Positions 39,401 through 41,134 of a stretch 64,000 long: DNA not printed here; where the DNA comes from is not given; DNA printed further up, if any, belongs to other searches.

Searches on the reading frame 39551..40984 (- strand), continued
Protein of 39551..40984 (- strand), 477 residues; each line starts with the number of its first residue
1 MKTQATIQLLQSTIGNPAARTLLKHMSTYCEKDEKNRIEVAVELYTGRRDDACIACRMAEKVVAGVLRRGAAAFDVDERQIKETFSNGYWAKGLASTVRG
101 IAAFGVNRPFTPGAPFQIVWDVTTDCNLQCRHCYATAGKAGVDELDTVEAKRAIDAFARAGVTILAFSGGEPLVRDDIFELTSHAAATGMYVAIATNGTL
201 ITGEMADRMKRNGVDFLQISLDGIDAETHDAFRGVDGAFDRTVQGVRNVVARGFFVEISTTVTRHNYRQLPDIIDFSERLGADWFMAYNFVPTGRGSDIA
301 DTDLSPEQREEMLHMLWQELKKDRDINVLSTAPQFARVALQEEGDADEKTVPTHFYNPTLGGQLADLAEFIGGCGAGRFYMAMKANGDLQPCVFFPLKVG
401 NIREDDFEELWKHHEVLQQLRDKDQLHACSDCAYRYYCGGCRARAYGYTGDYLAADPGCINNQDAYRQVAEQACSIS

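Call 6: find_homologous_proteins(query=window:39551-40984:-, max_evalue=1e-10)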
Query window:39551-40984:- (477 aa): 6417 proteins with E <= 1e-10 among 8000 candidates; the best 120 are listed.
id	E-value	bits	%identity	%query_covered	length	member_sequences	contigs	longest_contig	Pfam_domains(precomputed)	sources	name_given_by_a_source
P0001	0.0e+0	1108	100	100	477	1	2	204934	PF13186.12,PF04055.28,PF13353.12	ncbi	-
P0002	8.8e-283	956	86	99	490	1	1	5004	PF13186.12,PF04055.28,PF13353.12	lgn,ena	-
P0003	8.1e-280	946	84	99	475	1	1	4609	PF13186.12,PF04055.28,PF13353.12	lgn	-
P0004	2.2e-278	942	84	99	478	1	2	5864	PF13186.12,PF04055.28,PF13353.12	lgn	-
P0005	6.1e-273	924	82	99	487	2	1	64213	PF13186.12,PF04055.28,PF13353.12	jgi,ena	-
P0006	2.2e-245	833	74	99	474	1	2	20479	PF13186.12,PF04055.28,PF13353.12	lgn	-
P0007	1.5e-242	824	73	99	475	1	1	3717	PF13186.12,PF04055.28,PF13353.12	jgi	-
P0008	3.4e-242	822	74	98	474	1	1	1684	PF13186.12,PF04055.28,PF13353.12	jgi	-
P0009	4.6e-242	822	73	99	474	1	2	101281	PF13186.12,PF04055.28,PF13353.12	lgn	-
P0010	1.7e-241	820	73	98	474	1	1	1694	PF13186.12,PF04055.28,PF13353.12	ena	-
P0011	5.3e-241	818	72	98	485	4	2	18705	PF13186.12,PF04055.28,PF13353.12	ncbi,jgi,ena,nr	ncbi:MAG TPA: radical SAM protein [Thermoplasmatales archaeon]|nr:radical SAM protein [Thermoplasmat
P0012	7.1e-241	818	73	99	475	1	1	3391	PF13186.12,PF04055.28,PF13353.12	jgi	-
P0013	2.0e-240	817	74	99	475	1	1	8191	PF13186.12,PF04055.28,PF13353.12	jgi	-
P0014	2.6e-239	813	73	98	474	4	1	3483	PF13186.12,PF04055.28,PF13353.12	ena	-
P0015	3.3e-239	813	72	99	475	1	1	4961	PF13186.12,PF04055.28,PF13353.12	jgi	-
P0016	1.6e-236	804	73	99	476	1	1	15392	PF13186.12,PF04055.28,PF13353.12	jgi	-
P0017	2.2e-236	803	73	99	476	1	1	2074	PF13186.12,PF04055.28,PF13353.12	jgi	-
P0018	1.1e-235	801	72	99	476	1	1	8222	PF13186.12,PF04055.28,PF13353.12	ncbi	-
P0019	2.8e-235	800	72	99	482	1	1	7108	PF13186.12,PF04055.28,PF13353.12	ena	-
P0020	1.0e-234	798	72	99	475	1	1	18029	PF13186.12,PF04055.28,PF13353.12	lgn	-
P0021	1.4e-234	797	72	99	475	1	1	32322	PF13186.12,PF04055.28,PF13353.12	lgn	-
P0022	2.0e-234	797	71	99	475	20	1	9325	PF13186.12,PF04055.28,PF13353.12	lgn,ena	-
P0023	2.1e-234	797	71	99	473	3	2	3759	PF13186.12,PF04055.28,PF13353.12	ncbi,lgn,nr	ncbi:MAG TPA: radical SAM protein [Thermoplasmatales archaeon]|nr:radical SAM protein [Thermoplasmat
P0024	2.1e-233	793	72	99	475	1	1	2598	PF13186.12,PF04055.28,PF13353.12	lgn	-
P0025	2.4e-233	793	72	99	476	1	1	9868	PF13186.12,PF04055.28,PF13353.12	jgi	-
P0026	4.1e-233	793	72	99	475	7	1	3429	PF13186.12,PF04055.28,PF13353.12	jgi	-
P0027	4.6e-233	792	70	99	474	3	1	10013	PF13186.12,PF04055.28,PF13353.12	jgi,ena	-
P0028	5.4e-233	792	72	99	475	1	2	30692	PF13186.12,PF04055.28,PF13353.12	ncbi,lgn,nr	ncbi:MAG TPA: radical SAM protein [Thermoplasmatales archaeon]|nr:radical SAM protein [Thermoplasmat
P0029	1.0e-232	791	72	98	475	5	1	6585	PF13186.12,PF04055.28,PF13353.12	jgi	-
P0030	1.4e-232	791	71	99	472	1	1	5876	PF13186.12,PF04055.28,PF13353.12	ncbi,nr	ncbi:MAG: radical SAM protein [Candidatus Thermoplasmatota archaeon]|nr:radical SAM protein [Candida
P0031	8.4e-232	788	70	99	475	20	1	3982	PF13186.12,PF04055.28,PF13353.12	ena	-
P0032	1.4e-231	787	71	98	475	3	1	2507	PF13186.12,PF04055.28,PF13353.12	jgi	-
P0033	2.4e-231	787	72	98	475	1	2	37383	PF13186.12,PF04055.28,PF13353.12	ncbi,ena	-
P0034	6.4e-231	785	72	98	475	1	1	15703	PF13186.12,PF04055.28,PF13353.12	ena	-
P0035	6.5e-231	785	71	99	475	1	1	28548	PF13186.12,PF04055.28,PF13353.12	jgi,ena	-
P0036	8.2e-231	785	71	99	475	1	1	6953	PF13186.12,PF04055.28,PF13353.12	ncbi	-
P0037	8.9e-231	785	72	98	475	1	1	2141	PF13186.12,PF04055.28,PF13353.12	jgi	-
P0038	1.4e-230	784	69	98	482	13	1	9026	PF13186.12,PF04055.28,PF13353.12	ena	-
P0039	2.1e-230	784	70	99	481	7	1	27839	PF13186.12,PF04055.28,PF13353.12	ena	-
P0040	2.4e-230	783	71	99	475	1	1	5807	PF13186.12,PF04055.28,PF13353.12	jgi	-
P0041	4.4e-230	783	71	98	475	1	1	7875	PF13186.12,PF04055.28,PF13353.12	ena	-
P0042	2.0e-229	780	70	99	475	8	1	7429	PF13186.12,PF04055.28,PF13353.12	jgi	-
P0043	2.1e-229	780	71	98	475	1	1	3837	PF13186.12,PF04055.28,PF13353.12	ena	-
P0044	1.8e-228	777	69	98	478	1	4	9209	PF13186.12,PF04055.28,PF13353.12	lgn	-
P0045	3.1e-227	773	71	97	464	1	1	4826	PF13186.12,PF04055.28,PF13353.12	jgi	jgi:radical SAM protein with 4Fe4S-binding SPASM domain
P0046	8.0e-227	772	70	97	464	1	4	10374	PF13186.12,PF04055.28,PF13353.12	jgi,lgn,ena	jgi:radical SAM protein with 4Fe4S-binding SPASM domain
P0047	3.2e-226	770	70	97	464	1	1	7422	PF13186.12,PF04055.28,PF13353.12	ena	-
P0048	1.6e-225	767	70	97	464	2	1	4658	PF13186.12,PF04055.28,PF13353.12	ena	-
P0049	2.6e-225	767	69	99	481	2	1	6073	PF13186.12,PF04055.28,PF13353.12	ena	-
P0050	1.6e-224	764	66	100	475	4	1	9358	PF13186.12,PF04055.28,PF13353.12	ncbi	-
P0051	3.2e-224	763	68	98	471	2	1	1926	PF13186.12,PF04055.28,PF13353.12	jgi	-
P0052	3.4e-224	763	68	99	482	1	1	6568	PF13186.12,PF04055.28,PF13353.12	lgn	-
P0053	8.7e-224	762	69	97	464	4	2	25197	PF13186.12,PF04055.28,PF13353.12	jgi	jgi:radical SAM protein with 4Fe4S-binding SPASM domain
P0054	2.4e-221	754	66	98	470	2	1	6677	PF13186.12,PF04055.28,PF13353.12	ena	-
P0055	3.4e-220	750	68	99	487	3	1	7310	PF13186.12,PF04055.28,PF13353.12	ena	-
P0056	4.5e-219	746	66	99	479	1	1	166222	PF13186.12,PF04055.28,PF13353.12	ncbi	-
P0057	4.7e-219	746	66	98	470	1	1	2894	PF13186.12,PF04055.28,PF13353.12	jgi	jgi:radical SAM protein with 4Fe4S-binding SPASM domain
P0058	1.0e-218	745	65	100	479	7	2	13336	PF13186.12,PF04055.28,PF13353.12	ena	-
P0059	1.0e-218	745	66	99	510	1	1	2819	PF13186.12,PF04055.28,PF13353.12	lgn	-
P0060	3.0e-218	743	65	99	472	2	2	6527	PF13186.12,PF04055.28,PF13353.12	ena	-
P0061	4.0e-218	743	66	98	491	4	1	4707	PF13186.12,PF04055.28,PF13353.12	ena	-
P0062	4.3e-218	743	64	99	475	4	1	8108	PF13186.12,PF04055.28,PF13353.12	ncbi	-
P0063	1.2e-217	742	67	97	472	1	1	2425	PF13186.12,PF04055.28,PF13353.12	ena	-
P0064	1.4e-217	741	70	94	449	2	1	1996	PF13186.12,PF04055.28,PF13353.12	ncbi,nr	ncbi:MAG TPA: radical SAM protein, partial [Thermoplasmata archaeon]|nr:radical SAM protein [Thermop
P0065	6.1e-216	736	65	98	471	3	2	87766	PF13186.12,PF04055.28,PF13353.12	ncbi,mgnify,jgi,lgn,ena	mgnify:CR=1 FL=1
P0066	4.0e-215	733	65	99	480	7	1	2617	PF13186.12,PF04055.28,PF13353.12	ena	-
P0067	5.6e-215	733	66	97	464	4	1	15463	PF13186.12,PF04055.28,PF13353.12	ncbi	ncbi:MAG: radical SAM protein [Thermoplasmatota archaeon]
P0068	2.0e-214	731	64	98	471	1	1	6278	PF13186.12,PF04055.28,PF13353.12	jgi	jgi:radical SAM protein with 4Fe4S-binding SPASM domain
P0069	3.4e-214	730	66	97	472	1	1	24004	PF13186.12,PF04055.28,PF13353.12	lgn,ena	-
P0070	1.1e-212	725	64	99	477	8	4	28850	PF13186.12,PF04055.28,PF13353.12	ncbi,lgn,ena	-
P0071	1.2e-212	725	64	99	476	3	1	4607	PF13186.12,PF04055.28,PF13353.12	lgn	-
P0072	3.1e-212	724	63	99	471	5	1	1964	PF13186.12,PF04055.28,PF13353.12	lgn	-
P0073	1.6e-211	721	63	98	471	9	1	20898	PF13186.12,PF04055.28,PF13353.12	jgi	-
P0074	2.9e-211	720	68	93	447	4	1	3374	PF13186.12,PF04055.28,PF13353.12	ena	-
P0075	3.2e-210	717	66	99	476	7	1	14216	PF13186.12,PF04055.28,PF13353.12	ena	-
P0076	7.2e-210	716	69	91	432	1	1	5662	PF13186.12,PF04055.28,PF13353.12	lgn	-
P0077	7.5e-210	716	64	99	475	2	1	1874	PF13186.12,PF04055.28,PF13353.12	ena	-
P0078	1.4e-209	715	64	99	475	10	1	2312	PF13186.12,PF04055.28,PF13353.12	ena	-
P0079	2.6e-209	714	64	99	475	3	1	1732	PF13186.12,PF04055.28,PF13353.12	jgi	-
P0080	3.6e-209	714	64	98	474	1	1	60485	PF13186.12,PF04055.28,PF13353.12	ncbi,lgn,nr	ncbi:MAG: radical SAM protein [Thermoplasmatales archaeon]|nr:radical SAM protein [Thermoplasmatales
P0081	5.8e-209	713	71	91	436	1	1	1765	PF13186.12,PF04055.28,PF13353.12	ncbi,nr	ncbi:MAG TPA: radical SAM protein, partial [Thermoplasmatales archaeon]|nr:radical SAM protein [Ther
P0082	1.5e-207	708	62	97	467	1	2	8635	PF13186.12,PF04055.28,PF13353.12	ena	-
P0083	2.0e-207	708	64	96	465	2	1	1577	PF13186.12,PF04055.28,PF13353.12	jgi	-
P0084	3.6e-207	707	64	99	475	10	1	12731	PF13186.12,PF04055.28,PF13353.12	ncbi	-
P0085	4.1e-207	707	68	91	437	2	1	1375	PF13186.12,PF04055.28,PF13353.12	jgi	jgi:radical SAM protein with 4Fe4S-binding SPASM domain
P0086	4.6e-207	707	62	98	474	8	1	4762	PF13186.12,PF04055.28,PF13353.12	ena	-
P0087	1.0e-206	705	63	98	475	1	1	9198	PF13186.12,PF04055.28,PF13353.12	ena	-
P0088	1.1e-205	702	61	99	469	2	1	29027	PF13186.12,PF04055.28,PF13353.12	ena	-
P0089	5.0e-205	700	63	97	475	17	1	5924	PF13186.12,PF04055.28,PF13353.12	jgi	-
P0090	6.7e-205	699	62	98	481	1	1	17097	PF13186.12,PF04055.28,PF13353.12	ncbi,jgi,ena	-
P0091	7.7e-203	693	62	98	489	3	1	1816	PF13186.12,PF04055.28,PF13353.12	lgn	-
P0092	8.3e-203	693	62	98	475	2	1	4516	PF13186.12,PF04055.28,PF13353.12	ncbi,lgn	-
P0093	7.6e-202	689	61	98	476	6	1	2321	PF13186.12,PF04055.28,PF13353.12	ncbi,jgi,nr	ncbi:MAG TPA: radical SAM protein [Thermoplasmatales archaeon]|nr:radical SAM protein [Thermoplasmat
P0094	1.3e-201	689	63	98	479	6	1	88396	PF13186.12,PF04055.28,PF13353.12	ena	-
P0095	3.1e-201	687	62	97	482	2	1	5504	PF13186.12,PF04055.28,PF13353.12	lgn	-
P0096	1.7e-200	685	63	97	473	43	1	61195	PF13186.12,PF04055.28,PF13353.12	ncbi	-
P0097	2.2e-200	685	61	97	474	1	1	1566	PF13186.12,PF04055.28,PF13353.12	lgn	-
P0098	7.0e-200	683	61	99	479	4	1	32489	PF13186.12,PF04055.28,PF13353.12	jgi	-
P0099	1.1e-199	682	62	98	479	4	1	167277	PF13186.12,PF04055.28,PF13353.12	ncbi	ncbi:MAG: radical SAM protein [Methanomassiliicoccales archaeon]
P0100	2.9e-199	681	61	99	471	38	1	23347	PF13186.12,PF04055.28,PF13353.12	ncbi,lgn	-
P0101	3.0e-199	681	63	97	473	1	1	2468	PF13186.12,PF04055.28,PF13353.12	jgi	jgi:radical SAM protein with 4Fe4S-binding SPASM domain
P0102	7.3e-199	680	63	97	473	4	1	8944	PF13186.12,PF04055.28,PF13353.12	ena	-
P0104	3.0e-198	678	62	98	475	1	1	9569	PF13186.12,PF04055.28,PF13353.12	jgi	jgi:radical SAM protein with 4Fe4S-binding SPASM domain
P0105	8.1e-198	676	60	98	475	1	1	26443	PF13186.12,PF04055.28,PF13353.12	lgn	-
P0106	9.1e-198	676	61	97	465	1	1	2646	PF13186.12,PF04055.28,PF13353.12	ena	-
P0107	3.2e-197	674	60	99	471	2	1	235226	PF13186.12,PF04055.28,PF13353.12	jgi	-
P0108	5.2e-197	673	61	98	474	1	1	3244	PF13186.12,PF04055.28,PF13353.12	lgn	-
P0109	5.3e-197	673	60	99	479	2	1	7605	PF13186.12,PF04055.28,PF13353.12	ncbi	-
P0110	5.7e-197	673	62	97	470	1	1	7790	PF13186.12,PF04055.28,PF13353.12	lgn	-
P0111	9.9e-197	673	59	99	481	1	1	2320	PF13186.12,PF04055.28,PF13353.12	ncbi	-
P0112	2.2e-196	671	60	99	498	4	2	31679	PF13186.12,PF04055.28,PF13353.12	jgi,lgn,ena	-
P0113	1.3e-195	669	60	99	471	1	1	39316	PF13186.12,PF04055.28,PF13353.12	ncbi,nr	ncbi:MAG: radical SAM protein [Euryarchaeota archaeon]|nr:radical SAM protein [Euryarchaeota archaeo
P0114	1.4e-195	669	60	99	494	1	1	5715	PF13186.12,PF04055.28,PF13353.12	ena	-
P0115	1.9e-195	668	61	98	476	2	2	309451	PF13186.12,PF04055.28,PF13353.12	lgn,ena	-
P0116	1.9e-195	668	59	98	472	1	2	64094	PF13186.12,PF04055.28,PF13353.12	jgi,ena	-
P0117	2.3e-195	668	60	99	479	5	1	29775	PF13186.12,PF04055.28,PF13353.12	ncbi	ncbi:MAG: radical SAM protein [Methanomassiliicoccales archaeon]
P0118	2.7e-195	668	60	99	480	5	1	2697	PF13186.12,PF04055.28,PF13353.12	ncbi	ncbi:MAG: radical SAM protein [Kosmotogaceae bacterium]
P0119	5.5e-195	667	61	97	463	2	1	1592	PF13186.12,PF04055.28,PF13353.12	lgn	-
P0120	6.4e-195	667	60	97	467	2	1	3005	PF13186.12,PF04055.28,PF13353.12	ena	-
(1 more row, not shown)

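Call 7: find_encoding_contigs(protein=P0001, flank=6000, max_places=2)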
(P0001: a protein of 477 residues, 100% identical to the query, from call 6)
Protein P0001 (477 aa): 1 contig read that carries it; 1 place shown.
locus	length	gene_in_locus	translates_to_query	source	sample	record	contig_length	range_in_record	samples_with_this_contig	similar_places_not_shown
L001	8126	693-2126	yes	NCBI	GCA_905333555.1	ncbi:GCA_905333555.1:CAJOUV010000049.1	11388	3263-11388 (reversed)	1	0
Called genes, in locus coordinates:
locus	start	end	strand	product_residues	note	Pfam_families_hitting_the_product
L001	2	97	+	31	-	?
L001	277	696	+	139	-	PF01978:TrmB, PF03965:Penicillinase_R (weak), PF09339:HTH_IclR (weak), PF12802:MarR_2 (weak)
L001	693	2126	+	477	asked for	PF04055:Radical_SAM, PF13353:Fer4_12 (weak), PF13186:SPASM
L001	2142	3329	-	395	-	PF01926:MMR_HSR1, PF02421:FeoB_N (weak), PF08438:YGR210-like_G4, PF02824:TGS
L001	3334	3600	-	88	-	-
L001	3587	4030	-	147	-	PF12840:HTH_20 (weak)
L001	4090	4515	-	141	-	-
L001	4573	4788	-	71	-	PF01423:LSM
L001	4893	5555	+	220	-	PF10391:DNA_pol_lambd_f (faint), PF11731:Cdd1 (faint), PF14229:DUF4332, PF14520:HHH_5, PF21999:IMS_HHH_1 (faint), PF14520:HHH_5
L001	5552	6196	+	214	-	PF13483:Lactamase_B_3, PF12706:Lactamase_B_2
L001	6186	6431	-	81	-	-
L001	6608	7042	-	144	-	PF01877:RNA_binding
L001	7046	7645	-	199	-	PF00827:Ribosomal_L15e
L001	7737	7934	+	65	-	PF01361:Tautomerase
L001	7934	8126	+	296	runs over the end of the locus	-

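Call 8: find_encoding_contigs(protein=P0099, flank=6000, max_places=2)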
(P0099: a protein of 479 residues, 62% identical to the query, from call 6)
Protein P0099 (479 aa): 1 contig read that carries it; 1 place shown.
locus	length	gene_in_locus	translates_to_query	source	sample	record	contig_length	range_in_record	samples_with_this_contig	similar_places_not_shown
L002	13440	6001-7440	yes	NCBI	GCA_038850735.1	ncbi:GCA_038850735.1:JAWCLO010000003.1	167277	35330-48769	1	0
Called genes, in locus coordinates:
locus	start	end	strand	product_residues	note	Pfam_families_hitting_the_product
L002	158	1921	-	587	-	PF02730:AFOR_N, PF01314:AFOR_C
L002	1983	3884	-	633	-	PF00111:Fer2, PF17650:RACo_linker, PF17651:Raco_middle, PF14574:RACo_C_ter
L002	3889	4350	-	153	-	PF08279:HTH_11 (faint), PF13404:HTH_AsnC-type, PF13412:HTH_24 (weak)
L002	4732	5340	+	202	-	PF02492:cobW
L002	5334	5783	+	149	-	-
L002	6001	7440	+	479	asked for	PF04055:Radical_SAM, PF13353:Fer4_12 (weak), PF13186:SPASM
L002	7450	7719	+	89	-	-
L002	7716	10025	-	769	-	PF01751:Toprim, PF01131:Topoisom_bac, PF01396:Zn_ribbon_Top1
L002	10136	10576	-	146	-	PF01402:RHH_1, PF08753:NikR_C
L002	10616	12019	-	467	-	PF02629:CoA_binding, PF13380:CoA_binding_2, PF13607:Succ_CoA_lig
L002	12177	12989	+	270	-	PF00733:Asn_synthase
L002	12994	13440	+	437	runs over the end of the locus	PF08245:Mur_ligase_M, PF02875:Mur_ligase_C, PF27239:FOL3_C (faint)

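Call 9: find_encoding_contigs(protein=P0115, flank=6000, max_places=2)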
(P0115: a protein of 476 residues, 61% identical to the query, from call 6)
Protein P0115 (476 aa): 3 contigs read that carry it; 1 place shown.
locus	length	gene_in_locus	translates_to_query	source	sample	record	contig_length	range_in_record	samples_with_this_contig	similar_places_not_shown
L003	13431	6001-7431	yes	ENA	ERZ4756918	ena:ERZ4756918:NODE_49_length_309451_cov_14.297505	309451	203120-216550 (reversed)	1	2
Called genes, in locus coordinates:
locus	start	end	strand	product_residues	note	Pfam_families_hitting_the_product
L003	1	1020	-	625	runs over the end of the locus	PF00111:Fer2, PF17650:RACo_linker, PF17651:Raco_middle, PF14574:RACo_C_ter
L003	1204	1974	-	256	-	-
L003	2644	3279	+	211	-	PF02607:B12-binding_2, PF02310:B12-binding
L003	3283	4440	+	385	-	PF01208:URO-D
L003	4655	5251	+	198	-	PF02492:cobW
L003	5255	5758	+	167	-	-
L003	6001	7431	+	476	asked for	PF13353:Fer4_12 (weak), PF04055:Radical_SAM, PF13186:SPASM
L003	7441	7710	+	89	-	-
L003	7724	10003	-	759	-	PF01751:Toprim, PF01131:Topoisom_bac, PF01396:Zn_ribbon_Top1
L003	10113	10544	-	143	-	PF01402:RHH_1 (weak), PF08753:NikR_C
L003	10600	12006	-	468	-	PF02629:CoA_binding, PF13380:CoA_binding_2, PF13607:Succ_CoA_lig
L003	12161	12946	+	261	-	PF00733:Asn_synthase, PF24167:DUF7411 (weak), PF00733:Asn_synthase (weak)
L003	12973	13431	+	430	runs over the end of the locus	PF08245:Mur_ligase_M, PF02875:Mur_ligase_C, PF27239:FOL3_C (weak)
